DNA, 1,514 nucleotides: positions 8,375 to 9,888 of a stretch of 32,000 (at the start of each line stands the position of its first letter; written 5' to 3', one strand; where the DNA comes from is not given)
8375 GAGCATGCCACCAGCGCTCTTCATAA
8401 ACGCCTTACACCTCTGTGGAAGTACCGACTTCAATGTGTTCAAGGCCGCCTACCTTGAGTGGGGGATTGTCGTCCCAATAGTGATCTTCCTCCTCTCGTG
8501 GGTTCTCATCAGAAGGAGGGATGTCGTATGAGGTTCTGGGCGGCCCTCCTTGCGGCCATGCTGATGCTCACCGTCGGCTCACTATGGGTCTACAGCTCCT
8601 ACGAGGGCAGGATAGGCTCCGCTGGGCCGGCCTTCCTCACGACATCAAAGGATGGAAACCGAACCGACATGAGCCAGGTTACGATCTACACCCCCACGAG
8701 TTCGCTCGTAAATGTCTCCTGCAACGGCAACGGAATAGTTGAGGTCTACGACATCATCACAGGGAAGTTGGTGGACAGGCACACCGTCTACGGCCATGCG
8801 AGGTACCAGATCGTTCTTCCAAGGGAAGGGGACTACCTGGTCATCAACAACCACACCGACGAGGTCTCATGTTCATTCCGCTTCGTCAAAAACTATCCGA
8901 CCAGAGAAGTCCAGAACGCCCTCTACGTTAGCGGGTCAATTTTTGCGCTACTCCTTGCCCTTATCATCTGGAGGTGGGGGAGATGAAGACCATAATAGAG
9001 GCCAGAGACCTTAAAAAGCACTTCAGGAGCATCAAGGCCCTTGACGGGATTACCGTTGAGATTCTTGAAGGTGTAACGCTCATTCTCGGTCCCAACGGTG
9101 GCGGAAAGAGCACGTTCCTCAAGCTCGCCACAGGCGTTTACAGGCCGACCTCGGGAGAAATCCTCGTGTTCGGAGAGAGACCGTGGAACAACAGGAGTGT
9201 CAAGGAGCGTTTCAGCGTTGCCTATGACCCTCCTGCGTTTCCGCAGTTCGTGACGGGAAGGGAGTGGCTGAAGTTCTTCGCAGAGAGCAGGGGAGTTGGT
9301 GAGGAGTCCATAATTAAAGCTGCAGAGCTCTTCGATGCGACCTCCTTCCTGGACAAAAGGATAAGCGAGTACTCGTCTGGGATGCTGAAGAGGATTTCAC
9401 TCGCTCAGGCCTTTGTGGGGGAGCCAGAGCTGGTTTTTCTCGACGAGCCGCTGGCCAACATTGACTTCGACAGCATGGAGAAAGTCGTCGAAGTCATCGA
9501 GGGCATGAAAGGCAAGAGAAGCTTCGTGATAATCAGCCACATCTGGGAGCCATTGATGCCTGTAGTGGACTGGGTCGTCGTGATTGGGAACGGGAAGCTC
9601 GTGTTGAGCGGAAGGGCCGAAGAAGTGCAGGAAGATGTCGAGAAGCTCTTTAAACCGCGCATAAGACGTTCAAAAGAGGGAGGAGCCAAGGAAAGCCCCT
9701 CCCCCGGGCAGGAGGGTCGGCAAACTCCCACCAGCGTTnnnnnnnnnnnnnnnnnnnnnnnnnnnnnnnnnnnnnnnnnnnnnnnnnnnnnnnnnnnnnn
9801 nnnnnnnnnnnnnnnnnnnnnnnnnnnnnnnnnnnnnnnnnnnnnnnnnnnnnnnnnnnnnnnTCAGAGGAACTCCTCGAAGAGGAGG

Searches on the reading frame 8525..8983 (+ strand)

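Call 4: search_protein_families(library=pfam, proteins=[window:8525-8983:+], max_evalue=1)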
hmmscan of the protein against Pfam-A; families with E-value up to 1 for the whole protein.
window:8525-8983:+ (153 aa): 2 families
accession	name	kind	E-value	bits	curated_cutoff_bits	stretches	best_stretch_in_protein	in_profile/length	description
PF25174.1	Beta-prop_THOC3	-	0.13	11.7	305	1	44-116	44-114/272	THOC3 beta-propeller domain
PF09309.15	FCP1_C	-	0.31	11.4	22.7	1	46-127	32-106/261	FCP1, C-terminal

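Call 5: search_protein_families(library=ncbifam, proteins=[window:8525-8983:+], max_evalue=1)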
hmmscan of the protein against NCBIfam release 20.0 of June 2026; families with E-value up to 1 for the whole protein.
window:8525-8983:+ (153 aa): 1 family
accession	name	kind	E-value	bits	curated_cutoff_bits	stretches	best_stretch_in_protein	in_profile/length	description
NF006265.0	PRK08412.1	equivalog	0.18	9.9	749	1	56-86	290-321/827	flagellar hook-associated protein FlgL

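Call 89: search_protein_families(library=padloc, proteins=[window:8528-8983:+], max_evalue=0.01)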
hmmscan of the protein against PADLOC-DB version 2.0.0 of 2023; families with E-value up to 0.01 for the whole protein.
window:8528-8983:+ (152 aa): 0 families

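Call 90: search_protein_families(library=phrogs, proteins=[window:8528-8983:+], max_evalue=0.01)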
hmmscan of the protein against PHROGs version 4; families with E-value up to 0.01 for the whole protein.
window:8528-8983:+ (152 aa): 0 families

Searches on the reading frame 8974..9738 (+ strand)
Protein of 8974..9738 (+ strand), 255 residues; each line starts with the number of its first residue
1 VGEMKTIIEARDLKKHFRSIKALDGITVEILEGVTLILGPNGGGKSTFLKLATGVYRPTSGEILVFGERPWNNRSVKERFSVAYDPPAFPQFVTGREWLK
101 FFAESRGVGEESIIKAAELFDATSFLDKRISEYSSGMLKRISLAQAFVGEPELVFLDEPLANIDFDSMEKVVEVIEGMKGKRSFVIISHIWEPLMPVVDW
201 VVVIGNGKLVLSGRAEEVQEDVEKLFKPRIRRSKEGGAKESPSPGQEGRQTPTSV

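Call 4: search_protein_families(library=pfam, proteins=[window:8974-9738:+], max_evalue=1)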
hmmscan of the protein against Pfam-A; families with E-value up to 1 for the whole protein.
window:8974-9738:+ (255 aa): 10 families
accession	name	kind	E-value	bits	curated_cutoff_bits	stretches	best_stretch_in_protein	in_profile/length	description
PF00005.33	ABC_tran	-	3e-20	73.7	25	1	32-161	10-137/137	ABC transporter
PF13304.12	AAA_21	-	6.9e-07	30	27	2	130-189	235-298/304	AAA domain, putative AbiEii toxin, Type IV TA system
PF02463.25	SMC_N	-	7.7e-06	25.9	40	1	15-49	8-41/220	RecF/RecN/SMC N terminal domain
PF13476.12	AAA_23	-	2.1e-05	25.7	27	1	15-49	5-36/201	AAA domain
PF13555.12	AAA_29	-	0.001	19.2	27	1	26-49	15-39/61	P-loop containing region of AAA domain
PF09818.15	ABC_ATPase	-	0.018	14.5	23.2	1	29-61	76-109/283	P-loop domain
PF13175.12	AAA_15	-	0.053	13.6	32.1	1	17-50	11-41/374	AAA ATPase domain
PF13558.12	SbcC_Walker_B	-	0.09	13.5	27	1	150-176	63-89/90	SbcC/RAD50-like, Walker B motif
PF13514.12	AAA_27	-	0.13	12.3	22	0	32-50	26-44/206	AAA domain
PF13604.12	AAA_30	-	0.16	12.2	27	1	33-66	19-52/191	AAA domain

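Call 5: search_protein_families(library=ncbifam, proteins=[window:8974-9738:+], max_evalue=1)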
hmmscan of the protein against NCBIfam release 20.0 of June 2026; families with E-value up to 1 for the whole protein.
window:8974-9738:+ (255 aa): 198 families (the best 25 are shown)
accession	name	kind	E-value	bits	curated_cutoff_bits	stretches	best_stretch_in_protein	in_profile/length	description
TIGR03740.1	galliderm_ABC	subfamily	1e-34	120.2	309.75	1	9-227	2-219/223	lantibiotic protection ABC transporter ATP-binding subunit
TIGR01188.1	drrA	subfamily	4.1e-34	118.3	312.45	1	15-226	1-219/302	daunorubicin resistance ABC transporter, ATP-binding protein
TIGR03522.1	GldA_ABC_ATP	equivalog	3.5e-29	102.2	402.6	1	8-220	3-221/301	gliding motility-associated ABC transporter ATP-binding subunit GldA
TIGR03864.1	PQQ_ABC_ATP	hypoth_equivalog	1.8e-26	93.1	302.25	1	8-222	2-223/236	ABC transporter, ATP-binding subunit, PQQ-dependent alcohol dehydrogenase system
NF043075.1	MMSYN1_0197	equivalog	1.3e-23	83.5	550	1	7-226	2-228/341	spermidine/putrescine ABC transporter ATP-binding protein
TIGR04521.1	ECF_ATPase_2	equivalog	1.9e-23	83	330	2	123-227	135-241/279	energy-coupling factor transporter ATPase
TIGR04520.1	ECF_ATPase_1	equivalog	2.6e-23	82.8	315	1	9-228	2-233/269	energy-coupling factor transporter ATPase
NF040933.2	ABC_arch_GlcV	equivalog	3.6e-23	82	450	2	113-221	122-232/357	glucose ABC transporter ATP-binding protein GlcV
TIGR03375.1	type_I_sec_LssB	subfamily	5.4e-23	81.1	693.1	1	17-222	475-692/696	type I secretion system permease/ATPase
NF033858.1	ABC2_perm_RbbA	equivalog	7.2e-23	80.4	1050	1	8-222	2-228/909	ribosome-associated ATPase/putative transporter RbbA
TIGR03411.1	urea_trans_UrtD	equivalog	2.2e-22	79.9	304.1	2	101-222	112-233/242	urea ABC transporter ATP-binding protein UrtD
NF040873.1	AztA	equivalog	2.4e-22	79.4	220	1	17-189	2-177/191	zinc ABC transporter ATP-binding protein AztA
NF006987.0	PRK09452.1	equivalog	4.8e-22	78.2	482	1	3-227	13-244/378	spermidine/putrescine ABC transporter ATP-binding protein PotA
TIGR04406.1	LPS_export_lptB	equivalog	2.3e-21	76.2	240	1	8-221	2-225/239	LPS export ABC transporter ATP-binding protein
TIGR03269.1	met_CoM_red_A2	equivalog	3.4e-21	75.4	517.1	2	121-223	416-520/530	methyl coenzyme M reductase system, component A2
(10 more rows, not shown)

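Call 89: search_protein_families(library=padloc, proteins=[window:8983-9738:+], max_evalue=0.01)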
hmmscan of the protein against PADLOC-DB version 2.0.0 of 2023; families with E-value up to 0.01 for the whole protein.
window:8983-9738:+ (252 aa): 19 families
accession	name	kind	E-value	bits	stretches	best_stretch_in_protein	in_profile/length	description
PDLC04135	mad3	-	2.4e-24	84.6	2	123-218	257-359/374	mads_3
PDLC02980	AriA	-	3.6e-07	28.4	1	31-54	1-24/304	-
PDLC04213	HEC-02A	-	2.6e-05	22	0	15-57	9-51/337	-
PDLC04175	HEC-01A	-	4.3e-05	20.7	1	13-48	13-44/363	-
PDLC04149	HEC-04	-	0.00015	18.5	1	13-54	31-72/494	-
PDLC04140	mad8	-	0.00024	18.7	1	20-224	17-144/314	mads_8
PDLC04541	PDC-M25A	-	0.00039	17.6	1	15-78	8-71/380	-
PDLC02335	AbiLi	-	0.00054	17.1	0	30-48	77-95/326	AbiLi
PDLC03859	LmuB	-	0.00071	16.9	0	25-47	19-42/611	-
PDLC04178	HEC-01A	-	0.00086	16.4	1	12-47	15-46/399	-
PDLC04164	AriA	-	0.0011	16.5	0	27-53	25-51/253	-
PDLC04214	HEC-02A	-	0.0012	16.2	0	19-48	12-41/338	-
PDLC02915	ATPase-Toprim_I-B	-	0.0024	14.8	1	15-59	9-52/623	-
PDLC02981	AriAB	-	0.004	13.9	1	17-46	11-40/694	-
PDLC00303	PtuA1|PtuA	-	0.0043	14.2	1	25-47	11-30/386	AAA ATPase domain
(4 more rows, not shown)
